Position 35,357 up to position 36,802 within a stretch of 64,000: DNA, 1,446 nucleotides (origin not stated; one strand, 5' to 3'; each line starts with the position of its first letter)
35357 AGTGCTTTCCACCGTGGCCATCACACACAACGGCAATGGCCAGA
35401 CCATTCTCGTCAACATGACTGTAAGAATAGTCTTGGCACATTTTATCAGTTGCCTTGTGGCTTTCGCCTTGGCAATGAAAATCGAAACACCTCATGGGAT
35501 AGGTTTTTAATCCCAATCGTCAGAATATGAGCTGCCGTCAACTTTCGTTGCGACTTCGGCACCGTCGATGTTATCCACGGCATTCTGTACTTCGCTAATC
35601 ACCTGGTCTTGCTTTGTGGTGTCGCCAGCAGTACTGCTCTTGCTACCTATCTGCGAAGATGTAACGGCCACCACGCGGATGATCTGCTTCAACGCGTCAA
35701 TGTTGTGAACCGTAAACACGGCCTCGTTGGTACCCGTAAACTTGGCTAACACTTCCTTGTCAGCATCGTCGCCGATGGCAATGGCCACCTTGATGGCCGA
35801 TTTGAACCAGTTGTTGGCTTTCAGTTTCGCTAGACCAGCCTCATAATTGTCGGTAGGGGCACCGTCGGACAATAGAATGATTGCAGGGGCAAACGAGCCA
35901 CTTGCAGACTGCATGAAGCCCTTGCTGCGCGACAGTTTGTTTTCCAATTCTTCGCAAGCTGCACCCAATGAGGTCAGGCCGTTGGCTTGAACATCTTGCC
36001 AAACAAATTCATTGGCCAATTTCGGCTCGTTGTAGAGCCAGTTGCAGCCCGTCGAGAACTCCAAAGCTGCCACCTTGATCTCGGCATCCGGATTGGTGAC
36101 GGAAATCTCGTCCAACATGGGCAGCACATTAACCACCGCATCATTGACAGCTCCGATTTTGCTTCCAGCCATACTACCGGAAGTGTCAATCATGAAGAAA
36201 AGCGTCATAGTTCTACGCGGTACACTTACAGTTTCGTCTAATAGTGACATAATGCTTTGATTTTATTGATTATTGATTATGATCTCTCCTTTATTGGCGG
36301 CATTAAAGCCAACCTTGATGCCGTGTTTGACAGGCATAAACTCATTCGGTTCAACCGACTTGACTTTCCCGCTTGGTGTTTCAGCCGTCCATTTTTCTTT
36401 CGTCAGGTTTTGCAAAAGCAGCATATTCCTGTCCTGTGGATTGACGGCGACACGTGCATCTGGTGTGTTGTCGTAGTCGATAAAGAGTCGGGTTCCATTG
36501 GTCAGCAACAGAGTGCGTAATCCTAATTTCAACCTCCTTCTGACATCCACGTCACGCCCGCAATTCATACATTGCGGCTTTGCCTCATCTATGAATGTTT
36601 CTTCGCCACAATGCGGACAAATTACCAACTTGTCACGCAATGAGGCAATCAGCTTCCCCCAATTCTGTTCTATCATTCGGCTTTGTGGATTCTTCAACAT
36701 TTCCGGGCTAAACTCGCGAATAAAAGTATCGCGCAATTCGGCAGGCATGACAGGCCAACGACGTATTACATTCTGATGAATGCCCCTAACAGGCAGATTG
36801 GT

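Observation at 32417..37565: TerY-P-type triad (kinase, vWA, PP2C) extended by a cytoplasmic TPR+LRR protein and a palm-domain-like gene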

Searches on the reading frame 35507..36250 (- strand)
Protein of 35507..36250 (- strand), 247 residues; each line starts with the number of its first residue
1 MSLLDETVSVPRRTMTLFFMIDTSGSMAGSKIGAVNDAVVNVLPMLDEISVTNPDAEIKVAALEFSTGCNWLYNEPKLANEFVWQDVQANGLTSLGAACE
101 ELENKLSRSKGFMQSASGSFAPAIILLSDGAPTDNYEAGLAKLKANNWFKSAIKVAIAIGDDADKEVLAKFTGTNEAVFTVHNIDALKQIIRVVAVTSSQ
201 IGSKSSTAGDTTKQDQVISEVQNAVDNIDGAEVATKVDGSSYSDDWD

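Call 3: search_protein_families(library=pfam, proteins=[window:35507-36250:-], max_evalue=0.01)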
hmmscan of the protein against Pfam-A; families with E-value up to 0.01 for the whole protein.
window:35507-36250:- (247 aa): 2 families
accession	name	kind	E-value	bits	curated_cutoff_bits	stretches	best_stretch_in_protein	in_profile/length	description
PF00092.34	VWA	-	3.1e-12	47.5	23.8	1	17-191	2-172/174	von Willebrand factor type A domain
PF13519.12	VWA_2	-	0.00099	20.1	27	1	18-130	2-106/107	von Willebrand factor type A domain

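Call 4: search_protein_families(library=padloc, proteins=[window:35507-36250:-], max_evalue=0.01)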
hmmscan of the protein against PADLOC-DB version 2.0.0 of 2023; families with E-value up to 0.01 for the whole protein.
window:35507-36250:- (247 aa): 0 families

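Call 6: search_protein_families(library=ncbifam, proteins=[window:35507-36250:-], max_evalue=0.01)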
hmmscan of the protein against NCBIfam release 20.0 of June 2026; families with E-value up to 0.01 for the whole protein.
window:35507-36250:- (247 aa): 1 family
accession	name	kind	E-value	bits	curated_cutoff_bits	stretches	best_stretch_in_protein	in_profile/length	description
TIGR03788.1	marine_srt_targ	equivalog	0.00093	17.7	551.65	1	16-131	273-380/629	marine proteobacterial sortase target protein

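Call 7: find_encoding_contigs(protein=window:35507-36250:-, flank=10000, max_places=10)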
Protein window:35507-36250:- (247 aa): no gene with exactly this product is on record in the collection.

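Call 70: search_dna_similar(query=window:35507-36250:-, collection=plasmids, mode=protein, max_rows=25, max_evalue=0.00001)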
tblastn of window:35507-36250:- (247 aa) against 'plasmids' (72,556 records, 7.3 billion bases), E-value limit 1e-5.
Records with a match: 2263; places in all: 2790; records where one place covers at least 80% of the query: 508.
Best place of each record, by identity: 60-80% 1; <60% 2262.
By first word of the organism name: Klebsiella 976; Escherichia 431; Enterobacter 353; Salmonella 349; Citrobacter 65; Raoultella 19; Leclercia 14; Serratia 7; Rhizobium 7; Shigella 3; and 27 more.
By predicted mobility (MOB-suite, as given by PLSDB): conjugative 1543; non-mobilizable 682; mobilizable 38.
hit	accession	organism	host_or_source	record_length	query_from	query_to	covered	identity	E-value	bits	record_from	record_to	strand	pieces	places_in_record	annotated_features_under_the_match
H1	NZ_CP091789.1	Prevotella sp. E2-28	Ovis aries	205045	1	246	100%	71.1%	4e-109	351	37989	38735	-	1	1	VWA domain-containing protein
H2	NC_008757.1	Polaromonas naphthalenivorans CJ2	-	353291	13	210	80%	36.1%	1e-15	83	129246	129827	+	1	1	VWA domain-containing protein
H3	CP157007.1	Methylomonas sp. AM2-LC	-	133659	13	225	86%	31.6%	4e-25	110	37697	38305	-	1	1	record has no annotation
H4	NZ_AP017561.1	Pseudanabaena sp. ABRG5-3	-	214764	1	218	88%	29.4%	1e-12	74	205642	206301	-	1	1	VWA domain-containing protein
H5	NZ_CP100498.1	Klebsiella michiganensis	Gallus gallus domesticus,whole ...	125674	3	209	84%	30.5%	3e-11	70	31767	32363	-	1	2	VWA domain-containing protein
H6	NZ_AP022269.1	Raoultella ornithinolytica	-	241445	3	209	84%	30.5%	3e-11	70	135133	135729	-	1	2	VWA domain-containing protein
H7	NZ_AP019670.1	Raoultella ornithinolytica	-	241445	3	209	84%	30.5%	3e-11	70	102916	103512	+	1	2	VWA domain-containing protein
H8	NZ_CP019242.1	Rhodoferax antarcticus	Whole organism,environment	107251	2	197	79%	32.0%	1e-12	74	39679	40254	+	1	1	VWA domain-containing protein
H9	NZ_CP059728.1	Bartonella sp. HY038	bat,pure culture,feces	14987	13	209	80%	31.7%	7e-10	66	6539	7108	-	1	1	VWA domain-containing protein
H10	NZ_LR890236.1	Klebsiella pneumoniae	Homo sapiens,urine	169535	3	209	84%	30.0%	2e-10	68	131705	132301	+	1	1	VWA domain-containing protein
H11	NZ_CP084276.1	Caballeronia grimmiae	Leptoglossus zonatus,Cell culture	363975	13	229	88%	28.2%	6e-12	72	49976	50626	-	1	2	TerY-C metal binding domain-containing protein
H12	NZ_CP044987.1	Deinococcus sp. AJ005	single cell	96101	7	207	81%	30.2%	2e-15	82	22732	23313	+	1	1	VWA domain-containing protein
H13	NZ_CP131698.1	Klebsiella quasipneumoniae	Homo sapiens,culture,Abs/pus/wd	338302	13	209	80%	30.5%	3e-11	70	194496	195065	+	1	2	VWA domain-containing protein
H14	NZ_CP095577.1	Klebsiella pneumoniae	Homo sapiens,Pure culture one microbial ...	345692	13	209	80%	30.5%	3e-11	70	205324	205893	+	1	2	VWA domain-containing protein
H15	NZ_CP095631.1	Klebsiella pneumoniae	Homo sapiens,Pure culture one microbial ...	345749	13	209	80%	30.5%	3e-11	70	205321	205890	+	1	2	VWA domain-containing protein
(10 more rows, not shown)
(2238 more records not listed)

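Call 72: get_annotated_region(hit=H1, flank=14000)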
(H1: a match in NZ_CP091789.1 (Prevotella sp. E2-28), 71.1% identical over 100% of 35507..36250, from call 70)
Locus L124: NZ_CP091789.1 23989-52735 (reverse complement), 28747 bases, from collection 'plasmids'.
description: Prevotella sp. E2-28 plasmid pE2-28, complete sequence
organism: Prevotella sp. E2-28 (NCBI taxid 2913620)
taxonomy: Bacteria; Bacteroidota; Bacteroidia; Bacteroidales; Prevotellaceae; Prevotella; Prevotella sp. E2-28
host: -; source: Ovis aries; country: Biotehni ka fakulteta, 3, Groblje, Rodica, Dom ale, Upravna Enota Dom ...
typing (MOB-suite, as given by PLSDB): non-mobilizable
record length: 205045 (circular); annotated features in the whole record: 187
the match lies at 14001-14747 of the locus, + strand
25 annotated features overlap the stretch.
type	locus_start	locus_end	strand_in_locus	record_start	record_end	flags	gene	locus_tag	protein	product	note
CDS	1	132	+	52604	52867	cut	-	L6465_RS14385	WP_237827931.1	GlsB/YeaQ/YmgE family stress response membrane protein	-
CDS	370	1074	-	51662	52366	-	-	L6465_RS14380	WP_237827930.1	hypothetical protein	-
CDS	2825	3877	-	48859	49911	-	-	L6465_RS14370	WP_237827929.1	hypothetical protein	-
CDS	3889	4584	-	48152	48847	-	-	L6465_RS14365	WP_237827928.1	hypothetical protein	-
CDS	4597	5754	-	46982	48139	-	-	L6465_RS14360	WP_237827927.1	hypothetical protein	-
CDS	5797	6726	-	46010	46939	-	-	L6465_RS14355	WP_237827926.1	ADP-ribosylglycohydrolase family protein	-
CDS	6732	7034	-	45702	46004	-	-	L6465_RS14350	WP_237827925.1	hypothetical protein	-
CDS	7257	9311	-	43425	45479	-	-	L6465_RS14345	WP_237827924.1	hypothetical protein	-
CDS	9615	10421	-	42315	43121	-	-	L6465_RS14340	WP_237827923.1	ADP-ribosylglycohydrolase family protein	-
CDS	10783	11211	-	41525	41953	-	-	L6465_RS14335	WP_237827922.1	hypothetical protein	-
CDS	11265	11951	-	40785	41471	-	-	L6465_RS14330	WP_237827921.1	hypothetical protein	-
CDS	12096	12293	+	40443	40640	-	-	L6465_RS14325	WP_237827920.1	helix-turn-helix transcriptional regulator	-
CDS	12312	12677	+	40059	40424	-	-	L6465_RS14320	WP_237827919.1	TerY-C metal binding domain-containing protein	-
CDS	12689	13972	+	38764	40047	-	-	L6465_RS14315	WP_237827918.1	serine/threonine protein kinase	-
CDS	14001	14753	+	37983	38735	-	-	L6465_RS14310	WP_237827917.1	VWA domain-containing protein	-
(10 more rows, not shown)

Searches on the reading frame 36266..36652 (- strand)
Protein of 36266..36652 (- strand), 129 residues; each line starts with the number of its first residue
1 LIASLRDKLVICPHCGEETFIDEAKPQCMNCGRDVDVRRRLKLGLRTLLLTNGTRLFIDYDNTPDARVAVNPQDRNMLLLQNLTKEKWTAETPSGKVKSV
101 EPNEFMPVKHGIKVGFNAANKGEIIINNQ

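Call 64: search_protein_families(library=pfam, proteins=[window:36266-36652:-], max_evalue=0.5)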
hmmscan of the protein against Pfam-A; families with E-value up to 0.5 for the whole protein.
seq(129 aa): 24 families
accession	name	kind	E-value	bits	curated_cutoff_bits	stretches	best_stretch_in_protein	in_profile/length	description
PF24460.1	DUF7575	-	0.0012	18.6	28.5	2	12-19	6-13/28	Domain of unknown function (DUF7575)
PF22289.1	DmmA-like_C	-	0.0064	16.9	27.4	1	10-38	2-31/44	Dimethylamine monooxygenase subunit DmmA-like, C-terminal domain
PF18912.6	DZR_2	-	0.0068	16.6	27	1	9-36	21-47/56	Double zinc ribbon domain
PF12773.13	DZR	-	0.011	16.3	27.3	1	11-37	14-36/45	Double zinc ribbon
PF02591.20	Zn_ribbon_9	-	0.015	15.8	29.1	1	6-16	20-30/33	C4-type zinc ribbon domain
PF09723.15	Zn_ribbon_8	-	0.016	15.6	34.4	0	6-18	23-35/41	Zinc ribbon domain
PF21344.3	Zn_ribbon_LysW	-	0.034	14.2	27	0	6-18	18-30/46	Alpha-aminoadipate carrier protein LysW-like, globular domain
PF13248.11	Zn_ribbon_3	-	0.051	13.5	27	1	10-33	3-24/26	zinc-ribbon domain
PF24463.1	DUF7577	-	0.072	13.2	28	1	10-18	3-11/27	Domain of unknown function (DUF7577)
PF14255.11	Cys_rich_CPXG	-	0.076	13.4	25.2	1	10-21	1-12/52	Cysteine-rich CPXCG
PF13240.11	Zn_Ribbon_1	-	0.093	13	25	0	12-34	2-22/23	zinc-ribbon domain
PF14354.12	Lar_restr_allev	-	0.11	13.2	28.6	1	10-37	4-37/58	Restriction alleviation protein Lar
PF01155.25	HypA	-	0.11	13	28.9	1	10-35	71-97/112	Hydrogenase/urease nickel incorporation, metallochaperone, hypA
PF13913.12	zf-C2HC_2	-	0.11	12.7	27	0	9-17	2-10/25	zinc-finger of a C2HC-type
PF08274.17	Zn_Ribbon_YjdM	-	0.15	12.5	30.8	0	8-18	18-28/30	PhnA Zinc-Ribbon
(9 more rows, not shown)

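Call 65: search_solved_structures(query=window:36266-36652:-, max_evalue=10, show_alignments=2)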
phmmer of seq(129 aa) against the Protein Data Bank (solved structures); distinct sequences matched with E-value up to 10: 8.
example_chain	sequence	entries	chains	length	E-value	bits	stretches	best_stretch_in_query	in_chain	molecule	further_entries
5lrt_A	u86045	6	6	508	1.2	12.3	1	42-74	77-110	Depupylase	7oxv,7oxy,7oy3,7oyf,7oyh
4b0r_A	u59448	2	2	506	1.2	12.3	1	42-74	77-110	DEAMIDASE-DEPUPYLASE DOP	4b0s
2apo_B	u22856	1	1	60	1.2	12.2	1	10-46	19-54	Ribosome biogenesis protein Nop10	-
2aqc_A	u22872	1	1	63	1.3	12.1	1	10-46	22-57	Ribosome biogenesis protein Nop10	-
6tmf_Z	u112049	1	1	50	1.4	12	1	5-33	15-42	30S ribosomal protein S27ae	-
7oqy_Y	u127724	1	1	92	1.6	11.9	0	11-70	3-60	DNA-directed RNA polymerase, subunit M (RpoM-2)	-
3mps_A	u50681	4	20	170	2.4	11.3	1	8-33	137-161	Rubrerythrin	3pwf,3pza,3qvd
1nnq_A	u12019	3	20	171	2.5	11.3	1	8-33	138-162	Rubrerythrin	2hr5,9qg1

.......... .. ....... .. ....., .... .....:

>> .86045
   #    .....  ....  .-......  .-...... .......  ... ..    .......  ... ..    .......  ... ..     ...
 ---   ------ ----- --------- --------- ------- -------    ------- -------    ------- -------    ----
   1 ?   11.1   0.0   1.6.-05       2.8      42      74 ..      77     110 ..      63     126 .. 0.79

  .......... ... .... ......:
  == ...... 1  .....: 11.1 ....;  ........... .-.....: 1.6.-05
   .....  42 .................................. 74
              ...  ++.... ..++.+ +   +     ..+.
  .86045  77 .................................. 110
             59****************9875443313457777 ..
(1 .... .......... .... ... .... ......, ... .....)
